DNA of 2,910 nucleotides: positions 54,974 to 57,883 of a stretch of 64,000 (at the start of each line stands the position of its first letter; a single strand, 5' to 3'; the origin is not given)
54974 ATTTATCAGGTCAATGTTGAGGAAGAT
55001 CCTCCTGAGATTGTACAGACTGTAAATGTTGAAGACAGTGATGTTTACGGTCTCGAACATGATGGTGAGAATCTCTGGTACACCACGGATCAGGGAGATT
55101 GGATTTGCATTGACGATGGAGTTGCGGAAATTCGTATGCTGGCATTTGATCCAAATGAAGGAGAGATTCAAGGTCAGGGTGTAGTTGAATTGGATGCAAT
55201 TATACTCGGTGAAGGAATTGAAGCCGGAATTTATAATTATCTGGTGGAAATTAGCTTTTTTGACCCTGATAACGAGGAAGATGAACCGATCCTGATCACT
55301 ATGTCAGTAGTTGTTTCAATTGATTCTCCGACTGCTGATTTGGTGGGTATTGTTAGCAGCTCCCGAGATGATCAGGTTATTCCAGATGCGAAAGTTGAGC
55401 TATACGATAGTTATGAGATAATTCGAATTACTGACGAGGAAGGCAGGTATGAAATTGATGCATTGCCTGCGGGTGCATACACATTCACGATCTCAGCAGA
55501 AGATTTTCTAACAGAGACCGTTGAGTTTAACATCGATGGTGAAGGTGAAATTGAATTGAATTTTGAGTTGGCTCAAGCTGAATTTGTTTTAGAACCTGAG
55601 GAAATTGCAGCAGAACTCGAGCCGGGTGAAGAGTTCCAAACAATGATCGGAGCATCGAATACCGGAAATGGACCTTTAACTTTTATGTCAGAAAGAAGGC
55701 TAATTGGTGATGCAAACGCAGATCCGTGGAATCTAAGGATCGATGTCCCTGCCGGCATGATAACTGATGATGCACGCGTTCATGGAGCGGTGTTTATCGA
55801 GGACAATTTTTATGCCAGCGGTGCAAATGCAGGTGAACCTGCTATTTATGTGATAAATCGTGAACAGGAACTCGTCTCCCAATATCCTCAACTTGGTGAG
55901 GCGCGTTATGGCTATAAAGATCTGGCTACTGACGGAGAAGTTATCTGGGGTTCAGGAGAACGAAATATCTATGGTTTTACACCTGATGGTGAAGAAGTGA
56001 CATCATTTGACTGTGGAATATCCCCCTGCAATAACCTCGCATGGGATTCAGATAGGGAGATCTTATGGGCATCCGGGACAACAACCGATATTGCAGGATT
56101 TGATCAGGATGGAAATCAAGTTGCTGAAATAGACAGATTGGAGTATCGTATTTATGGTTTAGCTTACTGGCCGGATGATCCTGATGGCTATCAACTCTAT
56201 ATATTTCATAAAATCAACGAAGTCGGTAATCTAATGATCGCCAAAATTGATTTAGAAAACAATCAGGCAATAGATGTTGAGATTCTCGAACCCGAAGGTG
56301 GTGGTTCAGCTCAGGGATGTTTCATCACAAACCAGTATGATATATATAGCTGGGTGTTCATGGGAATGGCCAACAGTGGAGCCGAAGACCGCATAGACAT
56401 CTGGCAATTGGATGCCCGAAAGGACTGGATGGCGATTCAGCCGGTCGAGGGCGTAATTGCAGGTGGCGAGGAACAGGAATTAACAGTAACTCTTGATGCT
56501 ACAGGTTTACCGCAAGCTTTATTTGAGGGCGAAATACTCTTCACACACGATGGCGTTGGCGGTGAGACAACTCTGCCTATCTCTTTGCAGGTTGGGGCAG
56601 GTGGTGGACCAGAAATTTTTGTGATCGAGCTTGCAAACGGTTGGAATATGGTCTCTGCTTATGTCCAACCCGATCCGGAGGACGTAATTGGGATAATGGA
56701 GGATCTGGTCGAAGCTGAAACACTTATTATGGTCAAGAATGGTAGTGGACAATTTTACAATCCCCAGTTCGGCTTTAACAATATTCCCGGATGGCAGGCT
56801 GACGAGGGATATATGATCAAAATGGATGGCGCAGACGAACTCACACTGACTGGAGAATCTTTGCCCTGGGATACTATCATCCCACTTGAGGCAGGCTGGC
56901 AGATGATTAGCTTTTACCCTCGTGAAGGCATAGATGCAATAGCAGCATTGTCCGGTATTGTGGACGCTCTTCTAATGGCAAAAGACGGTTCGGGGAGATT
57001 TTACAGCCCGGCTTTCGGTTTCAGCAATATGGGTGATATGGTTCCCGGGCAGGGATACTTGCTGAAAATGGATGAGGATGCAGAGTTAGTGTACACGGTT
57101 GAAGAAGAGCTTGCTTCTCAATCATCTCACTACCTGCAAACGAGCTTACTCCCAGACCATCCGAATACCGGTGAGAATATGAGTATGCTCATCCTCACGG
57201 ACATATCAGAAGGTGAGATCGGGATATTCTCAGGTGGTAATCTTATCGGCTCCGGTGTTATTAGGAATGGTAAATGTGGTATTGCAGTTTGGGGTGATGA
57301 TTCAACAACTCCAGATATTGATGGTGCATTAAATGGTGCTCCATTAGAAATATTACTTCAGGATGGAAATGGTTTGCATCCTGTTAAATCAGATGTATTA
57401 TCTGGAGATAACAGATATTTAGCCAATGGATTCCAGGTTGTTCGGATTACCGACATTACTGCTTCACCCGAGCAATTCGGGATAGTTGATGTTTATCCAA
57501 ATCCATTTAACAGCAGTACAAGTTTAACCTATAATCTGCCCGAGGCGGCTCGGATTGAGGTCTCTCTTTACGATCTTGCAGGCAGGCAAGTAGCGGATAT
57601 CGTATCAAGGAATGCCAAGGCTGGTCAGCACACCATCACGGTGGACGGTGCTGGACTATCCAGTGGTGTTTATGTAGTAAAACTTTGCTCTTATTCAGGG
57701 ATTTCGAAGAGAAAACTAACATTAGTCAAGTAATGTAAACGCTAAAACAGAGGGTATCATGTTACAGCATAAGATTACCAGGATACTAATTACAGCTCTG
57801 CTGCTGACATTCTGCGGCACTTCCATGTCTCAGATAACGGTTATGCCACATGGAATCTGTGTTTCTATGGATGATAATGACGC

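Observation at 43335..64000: Six-gene tandem array (plus two inverted copies at 2.1-9.7 kb) of 'variable head / constant stalk' T9SS surface proteins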

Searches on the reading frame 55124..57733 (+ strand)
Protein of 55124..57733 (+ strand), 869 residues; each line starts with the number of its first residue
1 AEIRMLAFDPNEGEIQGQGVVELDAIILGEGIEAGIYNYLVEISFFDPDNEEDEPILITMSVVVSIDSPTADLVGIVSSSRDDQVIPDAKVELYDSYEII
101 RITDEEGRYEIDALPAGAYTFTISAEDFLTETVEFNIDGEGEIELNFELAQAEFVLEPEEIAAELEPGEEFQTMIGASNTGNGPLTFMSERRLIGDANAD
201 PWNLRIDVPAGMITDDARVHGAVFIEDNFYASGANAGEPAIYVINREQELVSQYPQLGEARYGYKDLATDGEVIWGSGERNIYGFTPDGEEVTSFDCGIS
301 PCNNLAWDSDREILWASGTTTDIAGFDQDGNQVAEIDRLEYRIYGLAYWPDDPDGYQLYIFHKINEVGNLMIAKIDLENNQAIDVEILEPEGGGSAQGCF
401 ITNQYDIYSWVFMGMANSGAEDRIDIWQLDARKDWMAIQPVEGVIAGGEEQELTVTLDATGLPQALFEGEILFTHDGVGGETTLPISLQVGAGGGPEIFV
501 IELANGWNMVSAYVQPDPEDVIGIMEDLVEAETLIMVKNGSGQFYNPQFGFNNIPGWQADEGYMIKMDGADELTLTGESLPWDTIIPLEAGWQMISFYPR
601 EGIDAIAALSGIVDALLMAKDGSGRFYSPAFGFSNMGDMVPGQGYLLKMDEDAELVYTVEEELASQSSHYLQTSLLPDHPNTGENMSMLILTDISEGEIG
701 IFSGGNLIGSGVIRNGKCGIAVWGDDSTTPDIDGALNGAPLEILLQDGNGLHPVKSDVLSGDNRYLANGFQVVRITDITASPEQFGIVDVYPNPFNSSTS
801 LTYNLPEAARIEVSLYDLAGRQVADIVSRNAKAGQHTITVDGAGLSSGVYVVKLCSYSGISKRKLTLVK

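Call 12: find_homologous_proteins(query=window:55124-57733:+, max_evalue=0.00001)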
Query window:55124-57733:+ (869 aa): 227 proteins with E <= 0.00001 among 8000 candidates; the best 120 are listed.
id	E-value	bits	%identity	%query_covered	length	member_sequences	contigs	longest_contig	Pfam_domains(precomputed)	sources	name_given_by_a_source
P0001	0.0e+0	1964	100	100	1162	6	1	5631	PF13715.13,PF21959.3,PF18962.8,PF24684.2,PF13860.13,PF13620.13,PF08450.19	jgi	jgi:hypothetical protein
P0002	0.0e+0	1388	71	100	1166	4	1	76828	PF18962.8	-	-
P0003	0.0e+0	1294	66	100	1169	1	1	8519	PF13715.13,PF18962.8,PF13620.13,PF08450.19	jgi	-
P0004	0.0e+0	1291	64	100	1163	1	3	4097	PF13715.13,PF21959.3,PF18962.8,PF24684.2,PF13860.13,PF13620.13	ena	-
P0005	0.0e+0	1261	64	99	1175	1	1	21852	PF13715.13,PF18962.8,PF13620.13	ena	-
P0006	0.0e+0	1259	63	100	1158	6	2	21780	PF18962.8,PF13620.13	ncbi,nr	ncbi:MAG: T9SS type A sorting domain-containing protein [Calditrichaeota bacterium]|nr:T9SS type A s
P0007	0.0e+0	1254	64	100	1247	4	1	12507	PF19190.7,PF18962.8,PF13620.13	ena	-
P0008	0.0e+0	1253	62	100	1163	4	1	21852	PF13715.13,PF18962.8,PF13620.13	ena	-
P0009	0.0e+0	1251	63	100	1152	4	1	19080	PF13715.13,PF21959.3,PF18962.8,PF13620.13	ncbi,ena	-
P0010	0.0e+0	1250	64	100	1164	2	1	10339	PF18962.8,PF08450.19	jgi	-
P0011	0.0e+0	1244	62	100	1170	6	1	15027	PF13715.13,PF18962.8,PF13620.13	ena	-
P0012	0.0e+0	1240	63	99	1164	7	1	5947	PF18962.8,PF21310.4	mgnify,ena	mgnify:CR=1 FL=1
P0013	0.0e+0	1235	61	100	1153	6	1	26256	PF18962.8,PF13620.13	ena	-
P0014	0.0e+0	1205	61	100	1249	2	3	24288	PF18962.8,PF13620.13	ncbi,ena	-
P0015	0.0e+0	1202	62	99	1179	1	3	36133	PF18962.8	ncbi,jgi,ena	-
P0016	0.0e+0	1201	60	100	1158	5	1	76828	PF23381.2,PF18962.8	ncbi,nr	ncbi:MAG: T9SS type A sorting domain-containing protein [Calditrichaeota bacterium]|nr:T9SS type A s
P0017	0.0e+0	1196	61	100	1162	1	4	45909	PF13715.13,PF18962.8,PF13620.13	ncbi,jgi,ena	-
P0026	0.0e+0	1125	56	100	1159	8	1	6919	PF18962.8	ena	-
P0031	0.0e+0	1103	67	83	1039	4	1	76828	PF13620.13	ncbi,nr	ncbi:MAG: hypothetical protein HN356_01380, partial [Calditrichaeota bacterium]|nr:hypothetical prot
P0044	3.5e-284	963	52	100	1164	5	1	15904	PF19190.7,PF13715.13,PF18962.8,PF13620.13,PF22544.3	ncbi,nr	ncbi:MAG: T9SS type A sorting domain-containing protein [Calditrichaeota bacterium]|nr:T9SS type A s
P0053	1.5e-270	918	50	99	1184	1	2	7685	PF18962.8,PF13860.13,PF13620.13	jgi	-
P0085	4.3e-232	791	45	99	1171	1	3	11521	PF19190.7,PF13715.13,PF22076.3,PF18962.8,PF13620.13,PF22544.3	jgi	-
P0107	5.4e-210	718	42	99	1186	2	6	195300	PF18962.8,PF13620.13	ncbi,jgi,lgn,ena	-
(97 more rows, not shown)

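Call 24: find_encoding_contigs(protein=P0107, flank=10000, max_places=3)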
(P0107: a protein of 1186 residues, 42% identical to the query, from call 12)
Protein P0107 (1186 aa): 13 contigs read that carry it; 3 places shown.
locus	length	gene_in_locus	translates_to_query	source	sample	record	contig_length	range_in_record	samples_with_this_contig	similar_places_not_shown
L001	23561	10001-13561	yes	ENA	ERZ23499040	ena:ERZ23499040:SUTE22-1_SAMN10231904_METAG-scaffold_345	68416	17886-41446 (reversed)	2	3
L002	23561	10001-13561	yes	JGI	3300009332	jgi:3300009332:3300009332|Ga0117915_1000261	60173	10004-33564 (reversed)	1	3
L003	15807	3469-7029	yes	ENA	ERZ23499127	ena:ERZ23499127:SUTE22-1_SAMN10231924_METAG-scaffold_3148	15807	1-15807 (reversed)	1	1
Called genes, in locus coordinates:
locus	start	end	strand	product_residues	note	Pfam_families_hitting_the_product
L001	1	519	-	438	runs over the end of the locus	PF00180:Iso_dh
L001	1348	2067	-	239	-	-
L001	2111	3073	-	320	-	PF01012:ETF, PF00766:ETF_alpha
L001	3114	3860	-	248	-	PF01012:ETF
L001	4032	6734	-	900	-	PF01326:PPDK_N, PF00391:PEP-utilizers, PF02896:PEP-utilizers_C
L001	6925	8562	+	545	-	PF08245:Mur_ligase_M, PF02875:Mur_ligase_C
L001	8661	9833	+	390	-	PF01820:Dala_Dala_lig_N, PF02786:CPSase_L_D2 (weak), PF02222:ATP-grasp (faint), PF07478:Dala_Dala_lig_C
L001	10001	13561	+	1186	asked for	PF13620:CarboxypepD_reg (weak), PF18962:Por_Secre_tail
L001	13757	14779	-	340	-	PF01073:3Beta_HSD, PF01370:Epimerase, PF02719:Polysacc_synt_2, PF04321:RmlD_sub_bind (weak), PF16363:GDP_Man_Dehyd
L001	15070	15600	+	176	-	PF00578:AhpC-TSA, PF08534:Redoxin, PF00085:Thioredoxin (weak), PF13098:Thioredoxin_2 (weak), PF13905:Thioredoxin_8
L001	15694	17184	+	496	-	PF19494:DUF6029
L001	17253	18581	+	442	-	PF25145:NfeD1b_N, PF24961:NfeD_membrane, PF01957:NfeD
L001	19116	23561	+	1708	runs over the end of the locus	PF01364:Peptidase_C25, PF13620:CarboxypepD_reg, PF13715:CarbopepD_reg_2 (weak), PF18962:Por_Secre_tail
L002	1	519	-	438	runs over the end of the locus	PF00180:Iso_dh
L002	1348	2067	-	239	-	-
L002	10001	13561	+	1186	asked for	PF13620:CarboxypepD_reg (weak), PF18962:Por_Secre_tail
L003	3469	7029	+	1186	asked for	PF13620:CarboxypepD_reg (weak), PF18962:Por_Secre_tail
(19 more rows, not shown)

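Call 25: find_encoding_contigs(protein=P0017, flank=10000, max_places=2)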
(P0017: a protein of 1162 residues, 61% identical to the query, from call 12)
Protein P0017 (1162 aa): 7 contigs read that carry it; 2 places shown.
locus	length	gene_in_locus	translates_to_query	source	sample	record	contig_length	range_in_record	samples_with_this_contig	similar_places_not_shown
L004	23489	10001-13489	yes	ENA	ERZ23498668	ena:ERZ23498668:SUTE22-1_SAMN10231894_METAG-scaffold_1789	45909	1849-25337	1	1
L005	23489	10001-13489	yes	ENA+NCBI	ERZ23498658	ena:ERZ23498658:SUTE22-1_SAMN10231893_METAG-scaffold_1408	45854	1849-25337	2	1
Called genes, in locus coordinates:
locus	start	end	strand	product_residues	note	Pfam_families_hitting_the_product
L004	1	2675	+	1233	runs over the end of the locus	PF13620:CarboxypepD_reg (faint), PF13715:CarbopepD_reg_2 (weak), PF18962:Por_Secre_tail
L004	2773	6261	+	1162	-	PF13715:CarbopepD_reg_2 (faint), PF18962:Por_Secre_tail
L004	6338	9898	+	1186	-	PF13620:CarboxypepD_reg (weak), PF13715:CarbopepD_reg_2, PF18962:Por_Secre_tail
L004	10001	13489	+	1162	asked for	PF13620:CarboxypepD_reg (faint), PF13715:CarbopepD_reg_2 (weak), PF18962:Por_Secre_tail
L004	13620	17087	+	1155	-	PF21959:DUF6923 (faint), PF18962:Por_Secre_tail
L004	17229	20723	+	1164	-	PF21959:DUF6923 (faint), PF13620:CarboxypepD_reg (faint), PF18962:Por_Secre_tail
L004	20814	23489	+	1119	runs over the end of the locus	PF13860:FlgD_ig (faint), PF21959:DUF6923 (faint), PF13715:CarbopepD_reg_2 (weak), PF18962:Por_Secre_tail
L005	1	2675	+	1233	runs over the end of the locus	PF13620:CarboxypepD_reg (faint), PF13715:CarbopepD_reg_2 (weak), PF18962:Por_Secre_tail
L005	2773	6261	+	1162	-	PF13715:CarbopepD_reg_2 (faint), PF18962:Por_Secre_tail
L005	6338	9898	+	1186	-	PF13620:CarboxypepD_reg (weak), PF13715:CarbopepD_reg_2, PF18962:Por_Secre_tail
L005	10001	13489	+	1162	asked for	PF13620:CarboxypepD_reg (faint), PF13715:CarbopepD_reg_2 (weak), PF18962:Por_Secre_tail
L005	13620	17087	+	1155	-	PF21959:DUF6923 (faint), PF18962:Por_Secre_tail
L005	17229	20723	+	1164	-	PF21959:DUF6923 (faint), PF13620:CarboxypepD_reg (faint), PF18962:Por_Secre_tail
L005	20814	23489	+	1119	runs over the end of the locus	PF13860:FlgD_ig (faint), PF21959:DUF6923 (faint), PF13715:CarbopepD_reg_2 (weak), PF18962:Por_Secre_tail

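Call 62: find_encoding_contigs(protein=P0002, flank=10000, max_places=3)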
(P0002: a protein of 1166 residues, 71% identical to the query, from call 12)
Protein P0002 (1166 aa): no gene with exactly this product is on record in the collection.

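Call 63: find_encoding_contigs(protein=P0016, flank=10000, max_places=3)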
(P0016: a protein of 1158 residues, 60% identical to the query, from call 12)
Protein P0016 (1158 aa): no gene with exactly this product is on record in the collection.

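Call 83: search_protein_families(library=pfam, proteins=[P0017, P0107, P0085, P0007, P0053], max_evalue=0.05)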
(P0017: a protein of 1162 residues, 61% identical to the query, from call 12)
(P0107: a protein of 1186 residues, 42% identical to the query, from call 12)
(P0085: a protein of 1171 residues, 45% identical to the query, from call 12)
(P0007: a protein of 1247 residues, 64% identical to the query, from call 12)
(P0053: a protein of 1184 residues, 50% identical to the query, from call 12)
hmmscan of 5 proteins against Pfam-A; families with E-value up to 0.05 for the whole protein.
P0017 (1162 aa): 10 families
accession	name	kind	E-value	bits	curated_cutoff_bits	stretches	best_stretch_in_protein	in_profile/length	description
PF18962.6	Por_Secre_tail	-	5.3e-10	39.9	27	1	1084-1158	2-73/75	Secretion system C-terminal sorting domain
PF13620.12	CarboxypepD_reg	-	4.3e-06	27.4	32.3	1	370-442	5-81/82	Carboxypeptidase regulatory-like domain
PF13715.12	CarbopepD_reg_2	-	6e-06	26.7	32.2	1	370-450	4-84/88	CarboxypepD_reg-like domain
PF22544.2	HYDIN_VesB_CFA65-like_Ig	-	0.00071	20.2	25.5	0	305-353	49-96/100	HYDIN/CFA65/VesB-like, Ig-like domain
PF23755.1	Ig-like_IP5PC_F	-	0.0016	18.6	27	0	299-325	59-85/137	IP5P C-F Ig-like domain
PF13860.13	FlgD_ig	-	0.0055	17.1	27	1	1091-1149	11-75/79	FlgD Ig-like domain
PF22076.2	Cep192_D6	-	0.0071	17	35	0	303-332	45-77/101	Cep192 domain 6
PF21310.3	OCRL-like_ASH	-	0.0073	16.9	27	0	725-747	45-67/109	Inositol polyphosphate 5-phosphatase OCRL-like, ASH domain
PF21959.2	DUF6923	-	0.011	16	27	1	511-594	89-173/234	Repeat of unknown function (DUF6923)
PF00635.32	Motile_Sperm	-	0.029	14.7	25.9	0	301-330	42-71/109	MSP (Major sperm protein) domain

P0107 (1186 aa): 6 families
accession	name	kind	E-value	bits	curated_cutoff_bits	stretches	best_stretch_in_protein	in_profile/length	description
PF18962.6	Por_Secre_tail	-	2.4e-09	37.8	27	1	1107-1182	1-73/75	Secretion system C-terminal sorting domain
PF13620.12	CarboxypepD_reg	-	1.9e-07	31.8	32.3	1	369-445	2-81/82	Carboxypeptidase regulatory-like domain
PF13715.12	CarbopepD_reg_2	-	0.00016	22.1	32.2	1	371-445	3-76/88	CarboxypepD_reg-like domain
PF13860.13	FlgD_ig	-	0.0021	18.4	27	0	1128-1173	25-75/79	FlgD Ig-like domain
PF22544.2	HYDIN_VesB_CFA65-like_Ig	-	0.026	15.2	25.5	0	304-348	46-88/100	HYDIN/CFA65/VesB-like, Ig-like domain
PF19636.4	DUF6139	-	0.041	14.3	27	0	397-452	8-63/77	Family of unknown function (DUF6139)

P0085 (1171 aa): 12 families
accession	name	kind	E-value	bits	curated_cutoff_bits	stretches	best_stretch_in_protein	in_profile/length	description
PF19190.6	BACON_2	-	2.8e-12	46.8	25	1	255-341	2-85/94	Viral BACON domain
PF22544.2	HYDIN_VesB_CFA65-like_Ig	-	6.9e-09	36.3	25.5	1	254-344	2-90/100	HYDIN/CFA65/VesB-like, Ig-like domain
PF18962.6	Por_Secre_tail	-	1.3e-08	35.4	27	1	1093-1162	2-68/75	Secretion system C-terminal sorting domain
PF13620.12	CarboxypepD_reg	-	3.8e-08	34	32.3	1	361-436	1-79/82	Carboxypeptidase regulatory-like domain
PF22076.2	Cep192_D6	-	1.1e-05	26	35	1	256-339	5-89/101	Cep192 domain 6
PF13715.12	CarbopepD_reg_2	-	1.2e-05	25.6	32.2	1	362-434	1-70/88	CarboxypepD_reg-like domain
PF21310.3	OCRL-like_ASH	-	7e-05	23.4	27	0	273-324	18-73/109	Inositol polyphosphate 5-phosphatase OCRL-like, ASH domain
PF22067.2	Cep192_D3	-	0.00081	19.9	27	1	262-324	9-70/99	Cep192 domain 3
PF24507.1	Ig_CFAP65_4th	-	0.001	19.9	27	0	276-339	2-62/76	CFAP65, fourth Ig-like domain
PF15780.11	ASH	-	0.0033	18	27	0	266-346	19-97/98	Abnormal spindle-like microcephaly-assoc'd, ASPM-SPD-2-Hydin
PF00635.32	Motile_Sperm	-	0.0043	17.3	25.9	0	272-337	20-85/109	MSP (Major sperm protein) domain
PF17802.7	SpaA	-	0.036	14.7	23.1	0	368-432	9-80/91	Prealbumin-like fold domain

P0007 (1247 aa): 7 families
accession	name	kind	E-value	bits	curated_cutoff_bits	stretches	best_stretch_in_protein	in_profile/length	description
PF18962.6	Por_Secre_tail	-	4.4e-14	53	27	1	1168-1243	1-73/75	Secretion system C-terminal sorting domain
PF13620.12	CarboxypepD_reg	-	3.3e-07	31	32.3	1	452-527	2-81/82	Carboxypeptidase regulatory-like domain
PF19190.6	BACON_2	-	5.2e-07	30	25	0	374-424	29-78/94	Viral BACON domain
PF13715.12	CarbopepD_reg_2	-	6e-05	23.4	32.2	1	452-527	1-76/88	CarboxypepD_reg-like domain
PF22544.2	HYDIN_VesB_CFA65-like_Ig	-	0.0011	19.6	25.5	0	811-862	46-95/100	HYDIN/CFA65/VesB-like, Ig-like domain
PF21310.3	OCRL-like_ASH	-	0.0022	18.6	27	0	810-832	45-67/109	Inositol polyphosphate 5-phosphatase OCRL-like, ASH domain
PF13860.13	FlgD_ig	-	0.0023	18.3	27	1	1177-1235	12-76/79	FlgD Ig-like domain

P0053 (1184 aa): 9 families
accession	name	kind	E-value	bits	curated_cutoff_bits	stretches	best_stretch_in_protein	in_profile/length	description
PF18962.6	Por_Secre_tail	-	1.1e-08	35.7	27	1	1106-1180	2-73/75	Secretion system C-terminal sorting domain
PF13620.12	CarboxypepD_reg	-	7.1e-08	33.1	32.3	1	385-461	2-81/82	Carboxypeptidase regulatory-like domain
PF13860.13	FlgD_ig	-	5.3e-06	26.8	27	1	1114-1171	12-75/79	FlgD Ig-like domain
PF13715.12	CarbopepD_reg_2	-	0.00075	19.9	32.2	1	385-462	1-77/88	CarboxypepD_reg-like domain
PF17210.9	SdrD_B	-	0.0015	19.2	29.7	1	412-456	41-84/112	SdrD B-like domain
PF16967.11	TcfC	-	0.013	15.5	29.4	0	1145-1176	28-59/68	E-set like domain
PF22544.2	HYDIN_VesB_CFA65-like_Ig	-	0.015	16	25.5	0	746-799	46-97/100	HYDIN/CFA65/VesB-like, Ig-like domain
PF09430.16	EMC7_beta-sandw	-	0.022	15.4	26.6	0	402-449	12-59/122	ER membrane protein complex subunit 7, beta-sandwich domain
PF19190.6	BACON_2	-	0.032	14.6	25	0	482-502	19-38/94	Viral BACON domain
